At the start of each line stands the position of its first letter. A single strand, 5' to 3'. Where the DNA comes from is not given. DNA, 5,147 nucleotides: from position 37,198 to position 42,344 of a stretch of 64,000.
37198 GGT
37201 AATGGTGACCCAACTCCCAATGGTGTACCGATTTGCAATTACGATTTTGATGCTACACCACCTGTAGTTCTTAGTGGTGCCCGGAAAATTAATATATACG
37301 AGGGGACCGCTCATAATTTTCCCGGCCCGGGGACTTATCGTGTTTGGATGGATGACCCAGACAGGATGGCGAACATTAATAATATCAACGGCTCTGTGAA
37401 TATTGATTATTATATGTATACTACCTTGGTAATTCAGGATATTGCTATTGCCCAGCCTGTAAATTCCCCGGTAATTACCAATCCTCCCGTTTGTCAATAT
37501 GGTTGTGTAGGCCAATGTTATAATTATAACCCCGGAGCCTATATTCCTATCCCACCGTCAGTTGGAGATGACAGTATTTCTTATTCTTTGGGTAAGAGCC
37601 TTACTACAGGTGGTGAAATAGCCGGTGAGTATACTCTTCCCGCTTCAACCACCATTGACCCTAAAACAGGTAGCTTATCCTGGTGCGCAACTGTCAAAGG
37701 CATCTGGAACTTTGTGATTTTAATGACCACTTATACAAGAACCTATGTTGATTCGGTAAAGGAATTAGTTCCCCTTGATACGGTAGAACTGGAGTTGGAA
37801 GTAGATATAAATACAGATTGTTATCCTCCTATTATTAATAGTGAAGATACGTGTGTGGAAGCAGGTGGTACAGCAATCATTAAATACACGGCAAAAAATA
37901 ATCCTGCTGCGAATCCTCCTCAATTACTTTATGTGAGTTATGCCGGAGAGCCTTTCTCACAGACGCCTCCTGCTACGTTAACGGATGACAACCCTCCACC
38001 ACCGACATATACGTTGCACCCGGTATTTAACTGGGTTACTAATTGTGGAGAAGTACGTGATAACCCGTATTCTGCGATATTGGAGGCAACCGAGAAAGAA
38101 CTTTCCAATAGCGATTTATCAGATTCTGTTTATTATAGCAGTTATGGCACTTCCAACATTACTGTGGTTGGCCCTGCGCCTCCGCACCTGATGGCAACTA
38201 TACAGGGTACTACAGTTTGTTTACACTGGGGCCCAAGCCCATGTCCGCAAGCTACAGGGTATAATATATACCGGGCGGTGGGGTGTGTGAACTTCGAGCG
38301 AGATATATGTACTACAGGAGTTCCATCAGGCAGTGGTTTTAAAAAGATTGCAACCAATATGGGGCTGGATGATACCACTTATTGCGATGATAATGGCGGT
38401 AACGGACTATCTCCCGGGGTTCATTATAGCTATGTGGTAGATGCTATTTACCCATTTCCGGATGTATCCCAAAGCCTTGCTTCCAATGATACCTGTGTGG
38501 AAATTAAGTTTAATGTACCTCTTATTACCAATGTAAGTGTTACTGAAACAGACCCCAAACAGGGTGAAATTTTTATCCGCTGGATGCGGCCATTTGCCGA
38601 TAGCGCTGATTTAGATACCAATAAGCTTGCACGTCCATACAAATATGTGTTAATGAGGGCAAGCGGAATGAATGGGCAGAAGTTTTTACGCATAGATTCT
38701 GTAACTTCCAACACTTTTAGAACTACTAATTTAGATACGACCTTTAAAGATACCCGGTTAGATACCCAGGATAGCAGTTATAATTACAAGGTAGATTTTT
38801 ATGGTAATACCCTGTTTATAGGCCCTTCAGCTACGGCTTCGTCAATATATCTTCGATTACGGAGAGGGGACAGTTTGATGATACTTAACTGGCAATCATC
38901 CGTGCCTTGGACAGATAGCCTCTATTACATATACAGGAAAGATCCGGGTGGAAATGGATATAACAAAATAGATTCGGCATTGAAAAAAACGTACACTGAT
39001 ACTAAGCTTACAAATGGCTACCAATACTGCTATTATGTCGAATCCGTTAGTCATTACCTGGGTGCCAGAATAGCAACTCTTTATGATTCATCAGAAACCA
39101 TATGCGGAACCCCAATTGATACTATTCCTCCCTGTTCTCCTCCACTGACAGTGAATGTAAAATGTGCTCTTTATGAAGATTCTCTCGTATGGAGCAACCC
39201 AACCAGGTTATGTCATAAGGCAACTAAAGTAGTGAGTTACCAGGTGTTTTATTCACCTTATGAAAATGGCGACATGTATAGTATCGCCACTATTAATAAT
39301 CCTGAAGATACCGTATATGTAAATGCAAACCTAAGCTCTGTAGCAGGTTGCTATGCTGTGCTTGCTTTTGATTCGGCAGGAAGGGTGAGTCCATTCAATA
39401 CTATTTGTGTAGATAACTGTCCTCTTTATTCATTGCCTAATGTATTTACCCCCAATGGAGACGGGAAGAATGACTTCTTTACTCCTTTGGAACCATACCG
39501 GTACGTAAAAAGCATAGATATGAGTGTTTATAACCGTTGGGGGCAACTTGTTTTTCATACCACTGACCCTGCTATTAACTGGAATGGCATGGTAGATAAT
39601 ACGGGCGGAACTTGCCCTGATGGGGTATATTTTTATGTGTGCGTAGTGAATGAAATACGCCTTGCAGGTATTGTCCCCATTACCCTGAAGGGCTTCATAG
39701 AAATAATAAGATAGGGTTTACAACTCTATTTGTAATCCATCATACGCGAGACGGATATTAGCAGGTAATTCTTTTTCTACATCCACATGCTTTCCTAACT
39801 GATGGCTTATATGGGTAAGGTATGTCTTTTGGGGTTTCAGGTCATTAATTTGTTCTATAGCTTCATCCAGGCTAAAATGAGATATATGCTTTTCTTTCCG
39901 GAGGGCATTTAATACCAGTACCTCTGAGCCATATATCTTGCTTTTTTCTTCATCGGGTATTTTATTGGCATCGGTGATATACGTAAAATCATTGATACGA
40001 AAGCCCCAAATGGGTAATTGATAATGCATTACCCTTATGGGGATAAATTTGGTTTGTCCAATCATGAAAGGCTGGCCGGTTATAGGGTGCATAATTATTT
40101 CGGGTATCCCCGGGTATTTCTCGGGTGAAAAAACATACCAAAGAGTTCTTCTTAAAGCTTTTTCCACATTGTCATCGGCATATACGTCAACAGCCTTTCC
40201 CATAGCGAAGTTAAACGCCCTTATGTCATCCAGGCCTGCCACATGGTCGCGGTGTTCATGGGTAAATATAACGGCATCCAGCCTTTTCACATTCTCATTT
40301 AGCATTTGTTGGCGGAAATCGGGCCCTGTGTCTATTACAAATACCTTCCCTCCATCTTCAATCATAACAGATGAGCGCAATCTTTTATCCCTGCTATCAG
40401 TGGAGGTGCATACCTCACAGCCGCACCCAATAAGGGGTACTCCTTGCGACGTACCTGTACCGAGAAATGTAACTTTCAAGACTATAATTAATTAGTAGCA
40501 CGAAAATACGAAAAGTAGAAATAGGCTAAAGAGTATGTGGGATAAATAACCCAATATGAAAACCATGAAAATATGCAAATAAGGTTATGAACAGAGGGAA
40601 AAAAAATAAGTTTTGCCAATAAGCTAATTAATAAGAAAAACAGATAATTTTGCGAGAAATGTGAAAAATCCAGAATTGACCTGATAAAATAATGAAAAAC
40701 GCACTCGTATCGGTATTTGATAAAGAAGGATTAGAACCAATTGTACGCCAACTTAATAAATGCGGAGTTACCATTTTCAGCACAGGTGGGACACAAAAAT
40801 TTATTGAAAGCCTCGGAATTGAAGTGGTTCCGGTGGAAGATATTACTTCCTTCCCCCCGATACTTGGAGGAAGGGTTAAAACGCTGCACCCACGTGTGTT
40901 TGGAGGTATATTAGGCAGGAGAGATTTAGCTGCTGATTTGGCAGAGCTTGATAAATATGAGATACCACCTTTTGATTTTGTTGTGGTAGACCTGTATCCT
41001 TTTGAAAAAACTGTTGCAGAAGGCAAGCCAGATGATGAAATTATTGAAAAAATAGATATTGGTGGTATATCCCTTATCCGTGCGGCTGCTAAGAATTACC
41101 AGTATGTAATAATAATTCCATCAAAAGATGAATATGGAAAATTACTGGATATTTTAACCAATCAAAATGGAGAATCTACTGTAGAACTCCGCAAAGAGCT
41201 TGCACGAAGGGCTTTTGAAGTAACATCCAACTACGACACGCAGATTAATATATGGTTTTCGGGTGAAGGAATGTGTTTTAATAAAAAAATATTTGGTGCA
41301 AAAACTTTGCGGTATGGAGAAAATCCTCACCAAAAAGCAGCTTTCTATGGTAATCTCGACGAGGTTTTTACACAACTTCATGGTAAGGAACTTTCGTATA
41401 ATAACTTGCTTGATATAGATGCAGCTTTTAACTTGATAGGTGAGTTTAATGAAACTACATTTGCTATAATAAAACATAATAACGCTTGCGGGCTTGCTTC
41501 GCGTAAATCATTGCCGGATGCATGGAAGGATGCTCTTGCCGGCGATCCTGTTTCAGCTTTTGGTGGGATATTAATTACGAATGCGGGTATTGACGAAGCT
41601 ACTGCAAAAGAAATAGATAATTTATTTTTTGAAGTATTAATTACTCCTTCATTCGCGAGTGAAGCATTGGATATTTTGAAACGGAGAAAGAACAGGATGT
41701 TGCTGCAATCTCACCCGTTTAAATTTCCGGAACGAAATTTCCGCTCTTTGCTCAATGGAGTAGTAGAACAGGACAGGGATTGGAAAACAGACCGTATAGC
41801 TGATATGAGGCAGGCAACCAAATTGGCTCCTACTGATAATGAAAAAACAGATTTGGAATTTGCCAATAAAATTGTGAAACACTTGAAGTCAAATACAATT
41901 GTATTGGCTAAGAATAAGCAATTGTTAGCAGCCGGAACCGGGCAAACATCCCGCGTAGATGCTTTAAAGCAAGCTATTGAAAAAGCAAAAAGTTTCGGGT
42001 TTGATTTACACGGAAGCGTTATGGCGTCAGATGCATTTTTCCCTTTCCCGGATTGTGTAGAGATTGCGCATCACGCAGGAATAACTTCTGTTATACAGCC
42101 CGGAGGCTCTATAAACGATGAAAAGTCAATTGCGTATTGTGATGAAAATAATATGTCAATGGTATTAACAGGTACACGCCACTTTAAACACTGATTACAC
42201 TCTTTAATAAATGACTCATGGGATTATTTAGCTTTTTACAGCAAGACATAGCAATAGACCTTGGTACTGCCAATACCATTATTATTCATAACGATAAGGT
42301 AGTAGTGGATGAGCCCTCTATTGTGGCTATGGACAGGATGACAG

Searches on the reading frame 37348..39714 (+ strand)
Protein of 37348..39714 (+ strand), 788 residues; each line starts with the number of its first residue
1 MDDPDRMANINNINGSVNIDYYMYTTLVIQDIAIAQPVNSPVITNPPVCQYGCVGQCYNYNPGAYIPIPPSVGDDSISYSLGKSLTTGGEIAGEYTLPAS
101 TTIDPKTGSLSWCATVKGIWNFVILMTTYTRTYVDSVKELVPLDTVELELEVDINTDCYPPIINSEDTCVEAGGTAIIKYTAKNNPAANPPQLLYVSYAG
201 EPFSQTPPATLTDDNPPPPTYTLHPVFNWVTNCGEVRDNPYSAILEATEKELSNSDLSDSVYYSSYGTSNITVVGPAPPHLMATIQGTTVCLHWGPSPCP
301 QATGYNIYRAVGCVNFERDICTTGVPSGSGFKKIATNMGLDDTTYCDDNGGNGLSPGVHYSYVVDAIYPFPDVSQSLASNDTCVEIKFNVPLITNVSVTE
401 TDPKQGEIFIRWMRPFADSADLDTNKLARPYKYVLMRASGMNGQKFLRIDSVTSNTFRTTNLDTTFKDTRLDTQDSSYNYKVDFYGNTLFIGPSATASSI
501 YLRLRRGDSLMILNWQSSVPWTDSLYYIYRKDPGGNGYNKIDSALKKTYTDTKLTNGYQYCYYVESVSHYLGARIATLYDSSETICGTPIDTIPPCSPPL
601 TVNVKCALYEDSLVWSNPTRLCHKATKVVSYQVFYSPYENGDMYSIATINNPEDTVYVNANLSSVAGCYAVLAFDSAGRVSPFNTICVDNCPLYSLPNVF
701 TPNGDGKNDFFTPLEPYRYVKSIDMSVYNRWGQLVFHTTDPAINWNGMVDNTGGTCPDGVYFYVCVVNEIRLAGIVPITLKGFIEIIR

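Call 44: search_protein_families(library=pfam, proteins=[window:37348-39714:+], max_evalue=0.0001)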
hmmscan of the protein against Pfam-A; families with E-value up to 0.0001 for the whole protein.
window:37348-39714:+ (788 aa): 1 family
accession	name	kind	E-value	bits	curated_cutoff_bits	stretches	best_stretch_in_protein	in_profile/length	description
PF13585.12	CHU_C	-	1.9e-17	63.6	27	1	696-767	3-72/86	CHU_C Type IX secretion signal domain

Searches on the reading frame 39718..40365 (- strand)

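Call 44: search_protein_families(library=pfam, proteins=[window:39718-40365:-], max_evalue=0.0001)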
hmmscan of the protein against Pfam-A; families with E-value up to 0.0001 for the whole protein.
window:39718-40365:- (215 aa): 2 families
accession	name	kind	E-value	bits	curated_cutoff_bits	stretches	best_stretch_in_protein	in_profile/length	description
PF12706.13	Lactamase_B_2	-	1.1e-37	130.1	27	1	9-186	3-200/200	Beta-lactamase superfamily domain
PF00753.33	Lactamase_B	-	9.2e-11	42.5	22.7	1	2-178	11-189/196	Metallo-beta-lactamase superfamily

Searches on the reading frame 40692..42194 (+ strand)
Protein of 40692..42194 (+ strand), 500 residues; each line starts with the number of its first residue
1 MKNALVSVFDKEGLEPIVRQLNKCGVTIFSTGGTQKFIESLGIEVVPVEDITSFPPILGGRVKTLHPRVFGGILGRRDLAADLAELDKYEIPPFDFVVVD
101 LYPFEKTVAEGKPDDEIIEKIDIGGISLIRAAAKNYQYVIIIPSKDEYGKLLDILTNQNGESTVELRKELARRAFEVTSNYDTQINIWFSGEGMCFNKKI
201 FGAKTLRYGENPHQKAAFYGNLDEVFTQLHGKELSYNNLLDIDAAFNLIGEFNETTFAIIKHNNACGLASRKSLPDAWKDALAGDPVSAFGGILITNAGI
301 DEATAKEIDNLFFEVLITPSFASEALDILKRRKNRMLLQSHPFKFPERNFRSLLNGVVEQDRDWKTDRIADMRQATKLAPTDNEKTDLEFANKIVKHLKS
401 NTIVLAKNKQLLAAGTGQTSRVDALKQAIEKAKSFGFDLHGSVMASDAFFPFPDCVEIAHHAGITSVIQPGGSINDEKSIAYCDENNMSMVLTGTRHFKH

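Call 44: search_protein_families(library=pfam, proteins=[window:40692-42194:+], max_evalue=0.0001)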
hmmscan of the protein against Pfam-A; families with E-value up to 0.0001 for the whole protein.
window:40692-42194:+ (500 aa): 2 families
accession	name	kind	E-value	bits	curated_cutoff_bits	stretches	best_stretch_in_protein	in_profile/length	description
PF01808.24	AICARFT_IMPCHas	-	3.7e-102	342.4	25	1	132-431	1-311/311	AICARFT/IMPCHase bienzyme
PF02142.27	MGS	-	5.6e-18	65.3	24.1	1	14-126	2-93/94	MGS-like domain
